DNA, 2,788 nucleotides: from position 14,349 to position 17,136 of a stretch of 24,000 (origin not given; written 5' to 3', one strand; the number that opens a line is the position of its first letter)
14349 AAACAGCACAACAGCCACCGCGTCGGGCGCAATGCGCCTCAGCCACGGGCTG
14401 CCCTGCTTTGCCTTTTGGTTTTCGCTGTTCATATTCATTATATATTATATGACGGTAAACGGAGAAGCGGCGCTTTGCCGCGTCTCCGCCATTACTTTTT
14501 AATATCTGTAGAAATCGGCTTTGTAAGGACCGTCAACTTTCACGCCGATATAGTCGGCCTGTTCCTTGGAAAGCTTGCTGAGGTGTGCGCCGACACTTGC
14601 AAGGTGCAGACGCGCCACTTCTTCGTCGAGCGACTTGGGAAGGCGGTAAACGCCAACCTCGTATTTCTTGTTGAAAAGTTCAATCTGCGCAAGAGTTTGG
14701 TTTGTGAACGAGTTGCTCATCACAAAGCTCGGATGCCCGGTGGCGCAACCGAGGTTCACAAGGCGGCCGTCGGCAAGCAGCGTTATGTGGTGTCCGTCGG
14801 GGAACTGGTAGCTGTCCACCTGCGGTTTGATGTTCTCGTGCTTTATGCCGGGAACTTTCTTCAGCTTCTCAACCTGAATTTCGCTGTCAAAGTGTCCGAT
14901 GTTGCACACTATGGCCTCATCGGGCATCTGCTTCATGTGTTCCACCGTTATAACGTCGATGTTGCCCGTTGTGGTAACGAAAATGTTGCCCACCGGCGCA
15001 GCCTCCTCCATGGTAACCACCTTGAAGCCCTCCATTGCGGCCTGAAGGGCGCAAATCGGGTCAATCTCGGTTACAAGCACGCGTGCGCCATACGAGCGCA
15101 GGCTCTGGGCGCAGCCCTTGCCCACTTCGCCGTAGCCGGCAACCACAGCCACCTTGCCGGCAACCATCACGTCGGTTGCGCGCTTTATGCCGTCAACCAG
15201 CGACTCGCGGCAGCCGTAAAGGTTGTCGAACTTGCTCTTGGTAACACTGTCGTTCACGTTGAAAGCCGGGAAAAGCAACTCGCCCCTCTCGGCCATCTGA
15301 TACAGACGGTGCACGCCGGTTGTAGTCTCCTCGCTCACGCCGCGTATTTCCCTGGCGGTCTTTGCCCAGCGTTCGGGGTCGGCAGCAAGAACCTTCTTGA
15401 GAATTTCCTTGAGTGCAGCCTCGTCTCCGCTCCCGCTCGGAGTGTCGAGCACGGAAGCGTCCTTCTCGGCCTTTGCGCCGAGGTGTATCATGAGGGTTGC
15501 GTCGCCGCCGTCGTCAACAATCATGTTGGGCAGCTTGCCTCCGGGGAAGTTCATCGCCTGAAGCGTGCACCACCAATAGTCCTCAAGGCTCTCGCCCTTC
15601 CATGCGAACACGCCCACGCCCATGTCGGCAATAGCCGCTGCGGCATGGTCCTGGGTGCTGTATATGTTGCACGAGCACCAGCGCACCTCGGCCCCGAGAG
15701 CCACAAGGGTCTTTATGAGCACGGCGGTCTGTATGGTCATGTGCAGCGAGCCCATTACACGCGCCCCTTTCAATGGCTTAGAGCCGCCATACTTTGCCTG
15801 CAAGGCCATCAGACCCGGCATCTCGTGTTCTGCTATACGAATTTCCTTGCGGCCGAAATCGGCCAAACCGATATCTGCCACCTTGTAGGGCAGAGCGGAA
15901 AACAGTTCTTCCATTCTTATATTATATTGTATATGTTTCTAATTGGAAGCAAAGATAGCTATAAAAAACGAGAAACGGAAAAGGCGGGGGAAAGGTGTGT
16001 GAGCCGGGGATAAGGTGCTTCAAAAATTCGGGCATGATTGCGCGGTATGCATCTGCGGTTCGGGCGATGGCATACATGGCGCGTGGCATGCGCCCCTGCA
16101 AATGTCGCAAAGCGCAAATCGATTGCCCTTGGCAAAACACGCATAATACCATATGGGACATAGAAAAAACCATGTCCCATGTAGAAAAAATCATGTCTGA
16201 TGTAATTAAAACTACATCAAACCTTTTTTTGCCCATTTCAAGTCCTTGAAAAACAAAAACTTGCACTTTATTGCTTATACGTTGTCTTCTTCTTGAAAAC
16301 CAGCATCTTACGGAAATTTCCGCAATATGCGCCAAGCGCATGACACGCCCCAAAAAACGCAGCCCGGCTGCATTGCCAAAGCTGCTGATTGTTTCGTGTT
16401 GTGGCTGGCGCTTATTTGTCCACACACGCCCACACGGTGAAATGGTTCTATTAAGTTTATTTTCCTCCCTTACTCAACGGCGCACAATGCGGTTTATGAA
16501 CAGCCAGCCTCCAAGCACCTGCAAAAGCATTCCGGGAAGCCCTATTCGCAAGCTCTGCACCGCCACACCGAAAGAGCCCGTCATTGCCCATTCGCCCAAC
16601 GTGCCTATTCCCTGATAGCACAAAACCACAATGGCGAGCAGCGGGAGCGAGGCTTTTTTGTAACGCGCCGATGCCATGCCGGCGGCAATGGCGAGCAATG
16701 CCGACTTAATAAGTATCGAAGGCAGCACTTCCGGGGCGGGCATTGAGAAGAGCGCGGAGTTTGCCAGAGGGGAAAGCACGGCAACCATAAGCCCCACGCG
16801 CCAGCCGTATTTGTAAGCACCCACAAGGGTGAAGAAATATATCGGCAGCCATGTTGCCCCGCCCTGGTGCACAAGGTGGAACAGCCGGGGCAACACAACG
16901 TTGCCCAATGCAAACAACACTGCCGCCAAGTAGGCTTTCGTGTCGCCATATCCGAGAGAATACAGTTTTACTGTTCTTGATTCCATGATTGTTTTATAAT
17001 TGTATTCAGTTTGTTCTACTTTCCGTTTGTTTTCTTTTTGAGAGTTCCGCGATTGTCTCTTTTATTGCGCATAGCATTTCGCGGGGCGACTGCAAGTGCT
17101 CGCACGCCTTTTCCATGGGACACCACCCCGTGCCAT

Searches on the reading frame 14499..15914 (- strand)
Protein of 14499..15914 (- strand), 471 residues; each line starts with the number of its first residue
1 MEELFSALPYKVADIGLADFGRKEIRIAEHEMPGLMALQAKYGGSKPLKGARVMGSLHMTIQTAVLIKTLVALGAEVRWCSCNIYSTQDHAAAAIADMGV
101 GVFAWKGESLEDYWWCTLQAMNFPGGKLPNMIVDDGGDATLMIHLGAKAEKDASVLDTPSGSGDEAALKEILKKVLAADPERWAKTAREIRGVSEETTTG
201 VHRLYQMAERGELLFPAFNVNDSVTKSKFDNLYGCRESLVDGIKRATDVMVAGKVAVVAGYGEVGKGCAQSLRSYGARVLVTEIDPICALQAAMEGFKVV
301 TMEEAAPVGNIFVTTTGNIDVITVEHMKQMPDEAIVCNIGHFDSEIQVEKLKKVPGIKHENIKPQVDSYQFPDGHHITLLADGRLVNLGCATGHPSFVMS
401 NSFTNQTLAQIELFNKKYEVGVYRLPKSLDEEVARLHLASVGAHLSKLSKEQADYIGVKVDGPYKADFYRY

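Call 11: search_protein_families(library=pfam, proteins=[window:14499-15914:-])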
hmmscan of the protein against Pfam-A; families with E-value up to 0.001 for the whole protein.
window:14499-15914:- (471 aa): 5 families
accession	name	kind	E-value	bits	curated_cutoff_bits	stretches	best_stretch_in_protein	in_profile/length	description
PF05221.23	AdoHcyase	-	3.6e-147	489.7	25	1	10-470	2-299/299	S-adenosyl-L-homocysteine hydrolase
PF00670.27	AdoHcyase_NAD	-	7.8e-84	280.1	27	1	231-393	1-162/162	S-adenosyl-L-homocysteine hydrolase, NAD binding domain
PF02826.25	2-Hacid_dh_C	-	7.6e-06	25.9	25.1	1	250-340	33-127/178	D-isomer specific 2-hydroxyacid dehydrogenase, NAD binding domain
PF07991.19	KARI_N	-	0.00012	22.1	20.6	1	253-312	4-64/165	Acetohydroxy acid isomeroreductase, NADPH-binding domain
PF02254.24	TrkA_N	-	0.00051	20.8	23.8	0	257-301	2-46/116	TrkA-N domain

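Call 27: find_homologous_proteins(query=window:14499-15914:-, max_evalue=1e-100)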
Query window:14499-15914:- (471 aa): 8000 proteins with E <= 1e-100 among 8000 candidates; the best 120 are listed.
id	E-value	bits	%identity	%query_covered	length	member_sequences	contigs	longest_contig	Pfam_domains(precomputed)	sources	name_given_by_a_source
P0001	0.0e+0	1069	100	100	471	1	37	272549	PF00670.28,PF02826.26,PF05221.24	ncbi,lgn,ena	-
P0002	0.0e+0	1058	-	-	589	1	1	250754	PF02254.25,PF00670.28,PF02826.26,PF05221.24,PF07991.19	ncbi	-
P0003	0.0e+0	1054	99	100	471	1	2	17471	PF00670.28,PF02826.26,PF05221.24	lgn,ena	-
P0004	0.0e+0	1052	98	100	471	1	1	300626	PF00670.28,PF02826.26,PF05221.24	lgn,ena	-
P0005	0.0e+0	1051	98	100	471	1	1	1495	PF00670.28,PF02826.26,PF05221.24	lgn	-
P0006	0.0e+0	1051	98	100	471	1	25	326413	PF00670.28,PF02826.26,PF05221.24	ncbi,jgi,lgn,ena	-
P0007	0.0e+0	1050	98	100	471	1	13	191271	PF00670.28,PF02826.26,PF05221.24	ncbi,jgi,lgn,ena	-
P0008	0.0e+0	1050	98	100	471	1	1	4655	PF00670.28,PF02826.26,PF05221.24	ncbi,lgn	-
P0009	0.0e+0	1050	98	100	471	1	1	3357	PF00670.28,PF02826.26,PF05221.24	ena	-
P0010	0.0e+0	1049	98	100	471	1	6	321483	PF00670.28,PF02826.26,PF05221.24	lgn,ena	-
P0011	0.0e+0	1046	98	100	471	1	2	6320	PF00670.28,PF02826.26,PF05221.24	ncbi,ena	-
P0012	0.0e+0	1045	97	100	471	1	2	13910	PF00670.28,PF02826.26,PF05221.24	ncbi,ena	-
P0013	0.0e+0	1045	98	100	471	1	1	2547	PF00670.28,PF02826.26,PF05221.24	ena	-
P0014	0.0e+0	1039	97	100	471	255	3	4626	PF00670.28,PF02826.26,PF05221.24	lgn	-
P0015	0.0e+0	1031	96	100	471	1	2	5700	PF00670.28,PF02826.26,PF05221.24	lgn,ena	-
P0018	3.6e-298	1007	93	100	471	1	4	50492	PF00670.28,PF02826.26,PF05221.24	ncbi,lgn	-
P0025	2.2e-296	1001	93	100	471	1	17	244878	PF00670.28,PF02826.26,PF05221.24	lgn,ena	-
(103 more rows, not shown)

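Call 28: find_encoding_contigs(protein=P0004, flank=10000, max_places=2)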
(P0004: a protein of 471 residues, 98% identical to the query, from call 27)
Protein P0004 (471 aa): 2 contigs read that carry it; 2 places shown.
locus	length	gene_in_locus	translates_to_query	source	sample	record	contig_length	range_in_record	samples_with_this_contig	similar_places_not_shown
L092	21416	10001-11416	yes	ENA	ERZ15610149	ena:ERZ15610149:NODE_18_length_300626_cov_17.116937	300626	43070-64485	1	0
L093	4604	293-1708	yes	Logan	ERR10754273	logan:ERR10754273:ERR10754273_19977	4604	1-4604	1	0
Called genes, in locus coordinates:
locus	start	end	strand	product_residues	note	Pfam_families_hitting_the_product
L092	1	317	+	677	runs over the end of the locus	PF05649:Peptidase_M13_N, PF01431:Peptidase_M13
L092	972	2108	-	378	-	PF14622:Ribonucleas_3_3, PF22935:RM44_endonuclase, PF00636:Ribonuclease_3, PF00035:dsrm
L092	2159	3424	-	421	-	PF00109:ketoacyl-synt, PF02801:Ketoacyl-synt_C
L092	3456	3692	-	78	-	PF00550:PP-binding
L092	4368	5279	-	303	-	PF12833:HTH_18, PF00165:HTH_AraC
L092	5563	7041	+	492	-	PF12801:Fer4_5, PF12801:Fer4_5 (weak), PF00037:Fer4 (weak), PF13187:Fer4_9 (weak), PF12838:Fer4_7, PF13187:Fer4_9 (weak), PF14697:Fer4_21 (weak), PF00037:Fer4 (weak), +6 more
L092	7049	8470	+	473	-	PF00248:Aldo_ket_red, PF13187:Fer4_9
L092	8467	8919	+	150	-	PF08973:TM1506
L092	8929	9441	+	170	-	-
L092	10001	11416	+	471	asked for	PF05221:AdoHcyase, PF00670:AdoHcyase_NAD, PF02826:2-Hacid_dh_C (weak)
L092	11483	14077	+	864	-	PF09586:YfhO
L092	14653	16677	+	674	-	PF02469:Fasciclin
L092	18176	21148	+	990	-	PF02469:Fasciclin (faint)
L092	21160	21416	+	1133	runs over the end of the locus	PF13620:CarboxypepD_reg, PF13715:CarbopepD_reg_2, PF07715:Plug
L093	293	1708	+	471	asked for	PF05221:AdoHcyase, PF00670:AdoHcyase_NAD, PF02826:2-Hacid_dh_C (weak)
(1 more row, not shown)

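Call 29: find_encoding_contigs(protein=P0006, flank=10000, max_places=4)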
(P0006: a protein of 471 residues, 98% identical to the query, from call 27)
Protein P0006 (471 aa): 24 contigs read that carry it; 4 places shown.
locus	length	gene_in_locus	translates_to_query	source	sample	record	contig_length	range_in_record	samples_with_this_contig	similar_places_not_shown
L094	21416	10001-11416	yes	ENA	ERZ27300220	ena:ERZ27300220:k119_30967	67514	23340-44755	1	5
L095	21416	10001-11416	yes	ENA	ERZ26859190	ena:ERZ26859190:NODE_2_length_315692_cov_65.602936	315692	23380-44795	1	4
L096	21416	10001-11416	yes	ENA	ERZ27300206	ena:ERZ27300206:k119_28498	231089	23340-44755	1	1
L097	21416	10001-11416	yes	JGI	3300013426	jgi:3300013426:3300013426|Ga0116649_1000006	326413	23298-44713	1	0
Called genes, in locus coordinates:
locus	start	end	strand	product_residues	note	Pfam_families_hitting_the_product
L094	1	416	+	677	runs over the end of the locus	PF05649:Peptidase_M13_N, PF01431:Peptidase_M13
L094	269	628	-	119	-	-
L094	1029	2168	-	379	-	PF14622:Ribonucleas_3_3, PF22935:RM44_endonuclase (weak), PF00636:Ribonuclease_3, PF00035:dsrm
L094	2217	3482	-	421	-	PF00109:ketoacyl-synt, PF02801:Ketoacyl-synt_C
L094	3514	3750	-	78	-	PF00550:PP-binding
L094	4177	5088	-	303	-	PF12833:HTH_18, PF00165:HTH_AraC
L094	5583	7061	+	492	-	PF12801:Fer4_5, PF12801:Fer4_5, PF00037:Fer4 (weak), PF12838:Fer4_7 (weak), PF13187:Fer4_9 (weak), PF12838:Fer4_7, PF13187:Fer4_9 (weak), PF14697:Fer4_21 (weak), +6 more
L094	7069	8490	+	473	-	PF00248:Aldo_ket_red, PF13187:Fer4_9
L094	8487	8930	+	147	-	PF08973:TM1506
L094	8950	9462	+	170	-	-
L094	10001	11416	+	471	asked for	PF05221:AdoHcyase, PF00670:AdoHcyase_NAD, PF02826:2-Hacid_dh_C (weak)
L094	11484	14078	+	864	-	PF09586:YfhO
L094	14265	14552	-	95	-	-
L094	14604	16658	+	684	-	PF02469:Fasciclin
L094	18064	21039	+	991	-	PF02469:Fasciclin (faint)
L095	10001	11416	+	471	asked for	PF05221:AdoHcyase, PF00670:AdoHcyase_NAD, PF02826:2-Hacid_dh_C (weak)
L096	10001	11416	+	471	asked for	PF05221:AdoHcyase, PF00670:AdoHcyase_NAD, PF02826:2-Hacid_dh_C (weak)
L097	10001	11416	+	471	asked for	PF05221:AdoHcyase, PF00670:AdoHcyase_NAD, PF02826:2-Hacid_dh_C (weak)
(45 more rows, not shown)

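Call 30: find_encoding_contigs(protein=P0007, flank=10000, max_places=4)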
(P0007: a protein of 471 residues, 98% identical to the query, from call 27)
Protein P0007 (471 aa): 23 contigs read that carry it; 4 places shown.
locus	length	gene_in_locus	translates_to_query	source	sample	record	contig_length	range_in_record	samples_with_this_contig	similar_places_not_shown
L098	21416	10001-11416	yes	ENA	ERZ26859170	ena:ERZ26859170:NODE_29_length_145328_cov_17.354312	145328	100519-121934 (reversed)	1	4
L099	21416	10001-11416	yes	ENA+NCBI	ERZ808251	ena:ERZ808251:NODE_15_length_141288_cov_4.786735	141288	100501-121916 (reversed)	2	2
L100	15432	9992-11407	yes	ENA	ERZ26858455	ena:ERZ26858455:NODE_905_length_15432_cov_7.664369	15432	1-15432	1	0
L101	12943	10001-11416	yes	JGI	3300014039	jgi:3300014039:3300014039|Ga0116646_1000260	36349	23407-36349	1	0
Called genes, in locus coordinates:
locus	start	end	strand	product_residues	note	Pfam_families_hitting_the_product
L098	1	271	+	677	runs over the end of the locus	PF05649:Peptidase_M13_N, PF01431:Peptidase_M13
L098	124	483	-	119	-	-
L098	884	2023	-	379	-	PF14622:Ribonucleas_3_3, PF22935:RM44_endonuclase (weak), PF00636:Ribonuclease_3, PF00035:dsrm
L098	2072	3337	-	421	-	PF00109:ketoacyl-synt, PF02801:Ketoacyl-synt_C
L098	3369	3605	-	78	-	PF00550:PP-binding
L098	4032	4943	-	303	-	PF12833:HTH_18, PF00165:HTH_AraC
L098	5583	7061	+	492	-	PF12801:Fer4_5, PF12801:Fer4_5 (weak), PF00037:Fer4 (weak), PF12838:Fer4_7 (weak), PF13187:Fer4_9 (weak), PF14697:Fer4_21 (weak), PF12838:Fer4_7, PF13187:Fer4_9 (weak), +6 more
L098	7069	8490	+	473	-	PF00248:Aldo_ket_red, PF13183:Fer4_8 (faint), PF13187:Fer4_9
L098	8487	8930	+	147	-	PF08973:TM1506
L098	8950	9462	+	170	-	-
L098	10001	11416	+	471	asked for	PF05221:AdoHcyase, PF00670:AdoHcyase_NAD, PF02826:2-Hacid_dh_C (weak)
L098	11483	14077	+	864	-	PF09586:YfhO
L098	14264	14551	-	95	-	-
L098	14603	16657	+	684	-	PF02469:Fasciclin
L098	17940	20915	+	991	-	PF02469:Fasciclin (faint)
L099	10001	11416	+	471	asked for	PF05221:AdoHcyase, PF00670:AdoHcyase_NAD, PF02826:2-Hacid_dh_C (weak)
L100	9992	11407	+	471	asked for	PF05221:AdoHcyase, PF00670:AdoHcyase_NAD, PF02826:2-Hacid_dh_C (weak)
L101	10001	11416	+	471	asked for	PF05221:AdoHcyase, PF00670:AdoHcyase_NAD, PF02826:2-Hacid_dh_C (weak)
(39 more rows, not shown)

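Call 31: find_encoding_contigs(protein=P0010, flank=10000, max_places=3)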
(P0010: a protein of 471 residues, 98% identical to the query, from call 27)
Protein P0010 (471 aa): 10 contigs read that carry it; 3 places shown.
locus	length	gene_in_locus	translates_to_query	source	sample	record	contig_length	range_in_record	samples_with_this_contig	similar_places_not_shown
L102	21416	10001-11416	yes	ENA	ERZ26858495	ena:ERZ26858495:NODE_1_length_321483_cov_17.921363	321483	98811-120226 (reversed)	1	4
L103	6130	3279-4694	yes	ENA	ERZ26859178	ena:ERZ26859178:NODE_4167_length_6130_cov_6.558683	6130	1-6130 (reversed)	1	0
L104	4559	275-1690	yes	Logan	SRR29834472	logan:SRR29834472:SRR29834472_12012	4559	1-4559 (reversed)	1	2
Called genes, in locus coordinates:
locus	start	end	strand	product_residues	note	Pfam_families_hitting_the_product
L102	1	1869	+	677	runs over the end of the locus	PF05649:Peptidase_M13_N, PF01431:Peptidase_M13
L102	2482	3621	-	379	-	PF14622:Ribonucleas_3_3, PF22935:RM44_endonuclase (weak), PF00636:Ribonuclease_3, PF00035:dsrm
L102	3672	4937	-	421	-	PF00109:ketoacyl-synt, PF02801:Ketoacyl-synt_C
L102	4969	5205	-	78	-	PF00550:PP-binding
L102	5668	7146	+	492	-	PF12801:Fer4_5, PF12801:Fer4_5, PF00037:Fer4 (weak), PF13187:Fer4_9 (weak), PF14697:Fer4_21 (weak), PF12838:Fer4_7, PF13187:Fer4_9 (weak), PF00037:Fer4 (weak), +5 more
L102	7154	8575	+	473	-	PF00248:Aldo_ket_red, PF13183:Fer4_8 (faint), PF13187:Fer4_9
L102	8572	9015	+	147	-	PF08973:TM1506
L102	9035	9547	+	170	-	-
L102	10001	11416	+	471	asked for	PF05221:AdoHcyase, PF00670:AdoHcyase_NAD, PF02826:2-Hacid_dh_C (weak)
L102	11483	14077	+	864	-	PF09586:YfhO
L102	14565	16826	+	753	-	PF02469:Fasciclin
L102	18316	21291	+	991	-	PF02469:Fasciclin (faint)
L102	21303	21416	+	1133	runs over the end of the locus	PF13620:CarboxypepD_reg, PF13715:CarbopepD_reg_2, PF07715:Plug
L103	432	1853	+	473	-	PF00248:Aldo_ket_red, PF13183:Fer4_8 (faint), PF13187:Fer4_9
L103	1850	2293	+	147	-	PF08973:TM1506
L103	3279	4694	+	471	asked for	PF05221:AdoHcyase, PF00670:AdoHcyase_NAD, PF02826:2-Hacid_dh_C (weak)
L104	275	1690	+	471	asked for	PF05221:AdoHcyase, PF00670:AdoHcyase_NAD, PF02826:2-Hacid_dh_C (weak)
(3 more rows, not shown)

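Call 46: find_encoding_contigs(protein=P0003, flank=10000, max_places=2)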
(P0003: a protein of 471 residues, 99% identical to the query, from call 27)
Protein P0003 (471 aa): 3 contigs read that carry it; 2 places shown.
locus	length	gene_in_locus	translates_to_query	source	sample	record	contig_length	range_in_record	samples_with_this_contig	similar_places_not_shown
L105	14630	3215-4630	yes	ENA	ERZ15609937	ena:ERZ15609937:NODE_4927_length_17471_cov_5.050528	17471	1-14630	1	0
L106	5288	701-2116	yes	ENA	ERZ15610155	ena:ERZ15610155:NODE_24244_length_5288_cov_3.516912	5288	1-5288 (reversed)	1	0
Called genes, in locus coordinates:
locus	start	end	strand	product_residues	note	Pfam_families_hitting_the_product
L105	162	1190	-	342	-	-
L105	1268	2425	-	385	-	PF17170:DUF5128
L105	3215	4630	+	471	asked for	PF05221:AdoHcyase, PF00670:AdoHcyase_NAD, PF02826:2-Hacid_dh_C (weak)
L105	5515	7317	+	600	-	PF09586:YfhO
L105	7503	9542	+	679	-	PF02469:Fasciclin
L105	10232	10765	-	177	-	-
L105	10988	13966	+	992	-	PF02469:Fasciclin (faint)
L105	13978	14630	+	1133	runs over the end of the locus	PF13620:CarboxypepD_reg, PF13715:CarbopepD_reg_2, PF07715:Plug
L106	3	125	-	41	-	?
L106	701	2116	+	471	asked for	PF05221:AdoHcyase, PF00670:AdoHcyase_NAD, PF02826:2-Hacid_dh_C (weak)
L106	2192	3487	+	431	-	-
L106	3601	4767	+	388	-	PF09586:YfhO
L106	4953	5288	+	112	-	?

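Call 47: find_encoding_contigs(protein=P0002, flank=10000, max_places=1)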
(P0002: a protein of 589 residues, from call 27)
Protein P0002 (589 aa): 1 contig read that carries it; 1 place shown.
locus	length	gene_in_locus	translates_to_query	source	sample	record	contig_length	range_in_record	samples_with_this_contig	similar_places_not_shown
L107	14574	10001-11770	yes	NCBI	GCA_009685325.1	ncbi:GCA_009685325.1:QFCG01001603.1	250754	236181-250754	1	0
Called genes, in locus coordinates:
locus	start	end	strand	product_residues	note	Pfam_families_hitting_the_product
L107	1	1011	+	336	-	-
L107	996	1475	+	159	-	PF09335:VTT_dom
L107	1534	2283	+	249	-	PF05430:Methyltransf_30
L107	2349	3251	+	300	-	PF01297:ZnuA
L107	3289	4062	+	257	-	PF02463:SMC_N, PF00005:ABC_tran, PF13304:AAA_21 (weak)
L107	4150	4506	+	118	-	-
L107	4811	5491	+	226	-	PF01610:DDE_Tnp_ISL3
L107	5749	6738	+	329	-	PF00294:PfkB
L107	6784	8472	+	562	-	PF00595:PDZ, PF13180:PDZ_2 (weak), PF17820:PDZ_6, PF03572:Peptidase_S41, PF28547:CHD_PDZ-protease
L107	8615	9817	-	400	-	PF08448:PAS_4, PF00512:HisKA, PF02518:HATPase_c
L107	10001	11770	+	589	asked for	PF05221:AdoHcyase, PF00670:AdoHcyase_NAD, PF02254:TrkA_N (faint), PF07991:KARI_N (faint), PF05221:AdoHcyase, PF00670:AdoHcyase_NAD, PF02826:2-Hacid_dh_C (weak)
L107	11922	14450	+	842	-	PF09586:YfhO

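Call 48: find_encoding_contigs(protein=P0025, flank=10000, max_places=3)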
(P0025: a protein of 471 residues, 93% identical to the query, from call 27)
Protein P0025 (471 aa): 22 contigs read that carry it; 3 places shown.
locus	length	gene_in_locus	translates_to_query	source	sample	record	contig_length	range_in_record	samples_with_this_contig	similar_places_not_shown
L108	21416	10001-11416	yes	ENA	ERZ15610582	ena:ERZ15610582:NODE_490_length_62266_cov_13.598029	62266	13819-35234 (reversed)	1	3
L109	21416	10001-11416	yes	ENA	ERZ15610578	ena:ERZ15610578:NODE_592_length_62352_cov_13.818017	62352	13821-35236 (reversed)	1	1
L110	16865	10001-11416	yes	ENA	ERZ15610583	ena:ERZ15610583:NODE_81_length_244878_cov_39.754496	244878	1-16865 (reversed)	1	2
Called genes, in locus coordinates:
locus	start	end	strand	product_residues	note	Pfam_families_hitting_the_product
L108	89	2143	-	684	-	PF00133:tRNA-synt_1, PF09334:tRNA-synt_1g, PF08264:Anticodon_1 (weak), PF19303:Anticodon_3, PF01588:tRNA_bind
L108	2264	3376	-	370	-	PF04205:FMN_bind, PF12801:Fer4_5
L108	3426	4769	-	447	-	PF01554:MatE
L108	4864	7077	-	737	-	PF00930:DPPIV_N, PF26549:Tricorn_N (faint), PF01738:DLH (weak), PF00326:Peptidase_S9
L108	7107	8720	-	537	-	PF22020:RlmL_1st, PF02926:THUMP, PF01170:UPF0020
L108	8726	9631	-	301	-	PF25087:GMPPB_C (faint), PF00132:Hexapep (weak)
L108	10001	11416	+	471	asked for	PF05221:AdoHcyase, PF00670:AdoHcyase_NAD, PF02826:2-Hacid_dh_C (weak)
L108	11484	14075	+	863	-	PF09586:YfhO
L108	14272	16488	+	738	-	PF02469:Fasciclin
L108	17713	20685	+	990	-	PF02469:Fasciclin (faint)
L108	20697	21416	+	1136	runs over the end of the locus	PF13620:CarboxypepD_reg, PF13715:CarbopepD_reg_2, PF07715:Plug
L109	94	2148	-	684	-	PF00133:tRNA-synt_1, PF09334:tRNA-synt_1g, PF08264:Anticodon_1 (weak), PF19303:Anticodon_3, PF01588:tRNA_bind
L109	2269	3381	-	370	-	PF04205:FMN_bind, PF12801:Fer4_5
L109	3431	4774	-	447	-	PF01554:MatE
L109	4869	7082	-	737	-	PF00930:DPPIV_N, PF26549:Tricorn_N (faint), PF01738:DLH (weak), PF00326:Peptidase_S9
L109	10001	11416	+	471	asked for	PF05221:AdoHcyase, PF00670:AdoHcyase_NAD, PF02826:2-Hacid_dh_C (weak)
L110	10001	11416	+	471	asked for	PF05221:AdoHcyase, PF00670:AdoHcyase_NAD, PF02826:2-Hacid_dh_C (weak)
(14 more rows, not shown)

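Call 49: find_encoding_contigs(protein=P0018, flank=10000, max_places=2)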
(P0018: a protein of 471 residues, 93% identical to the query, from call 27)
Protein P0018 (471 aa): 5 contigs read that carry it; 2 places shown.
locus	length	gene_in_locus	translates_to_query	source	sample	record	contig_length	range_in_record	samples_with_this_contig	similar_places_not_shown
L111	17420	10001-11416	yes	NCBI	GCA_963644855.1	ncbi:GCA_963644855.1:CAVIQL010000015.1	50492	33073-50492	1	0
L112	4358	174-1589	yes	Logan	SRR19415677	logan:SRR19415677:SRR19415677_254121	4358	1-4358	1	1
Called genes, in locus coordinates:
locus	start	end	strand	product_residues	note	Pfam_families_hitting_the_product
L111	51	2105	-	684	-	PF00133:tRNA-synt_1, PF09334:tRNA-synt_1g, PF08264:Anticodon_1 (weak), PF19303:Anticodon_3, PF01588:tRNA_bind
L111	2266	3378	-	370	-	PF04205:FMN_bind, PF12801:Fer4_5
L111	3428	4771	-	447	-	PF01554:MatE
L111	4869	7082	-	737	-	PF00930:DPPIV_N, PF26549:Tricorn_N (faint), PF01738:DLH (weak), PF00326:Peptidase_S9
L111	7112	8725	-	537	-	PF22020:RlmL_1st, PF02926:THUMP, PF01170:UPF0020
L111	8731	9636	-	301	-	PF25087:GMPPB_C (faint), PF00132:Hexapep (weak)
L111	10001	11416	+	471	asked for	PF05221:AdoHcyase, PF00670:AdoHcyase_NAD, PF02826:2-Hacid_dh_C (weak)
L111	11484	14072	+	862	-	PF09586:YfhO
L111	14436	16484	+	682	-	PF02469:Fasciclin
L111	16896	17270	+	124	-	-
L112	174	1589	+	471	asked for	PF05221:AdoHcyase, PF00670:AdoHcyase_NAD, PF02826:2-Hacid_dh_C (weak)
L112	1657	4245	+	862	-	PF09586:YfhO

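Call 66: list_cluster_members(proteins=[P0001, P0006, P0004])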
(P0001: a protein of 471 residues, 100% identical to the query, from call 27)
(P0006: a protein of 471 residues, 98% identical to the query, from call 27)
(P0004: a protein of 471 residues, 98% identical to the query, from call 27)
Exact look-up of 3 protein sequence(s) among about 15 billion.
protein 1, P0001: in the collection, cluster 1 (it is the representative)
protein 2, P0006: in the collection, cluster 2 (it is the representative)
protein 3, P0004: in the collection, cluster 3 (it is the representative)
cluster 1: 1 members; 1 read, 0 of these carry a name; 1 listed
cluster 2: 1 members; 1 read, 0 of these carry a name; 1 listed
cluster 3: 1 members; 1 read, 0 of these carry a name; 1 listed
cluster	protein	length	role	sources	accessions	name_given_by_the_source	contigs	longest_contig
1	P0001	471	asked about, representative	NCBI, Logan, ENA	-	-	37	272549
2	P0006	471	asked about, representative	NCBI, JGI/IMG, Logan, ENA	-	-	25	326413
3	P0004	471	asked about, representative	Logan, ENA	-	-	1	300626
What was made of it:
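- Tried and rejected: The clusters carry no names (call 66).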

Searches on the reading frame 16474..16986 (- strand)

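Call 11: search_protein_families(library=pfam, proteins=[window:16474-16986:-])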
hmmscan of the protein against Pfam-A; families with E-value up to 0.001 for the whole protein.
window:16474-16986:- (170 aa): 1 family
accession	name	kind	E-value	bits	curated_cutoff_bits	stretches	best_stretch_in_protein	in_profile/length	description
PF12822.12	ECF_trnsprt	-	0.00062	20.3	30.7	1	20-136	5-124/169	ECF transporter, substrate-specific component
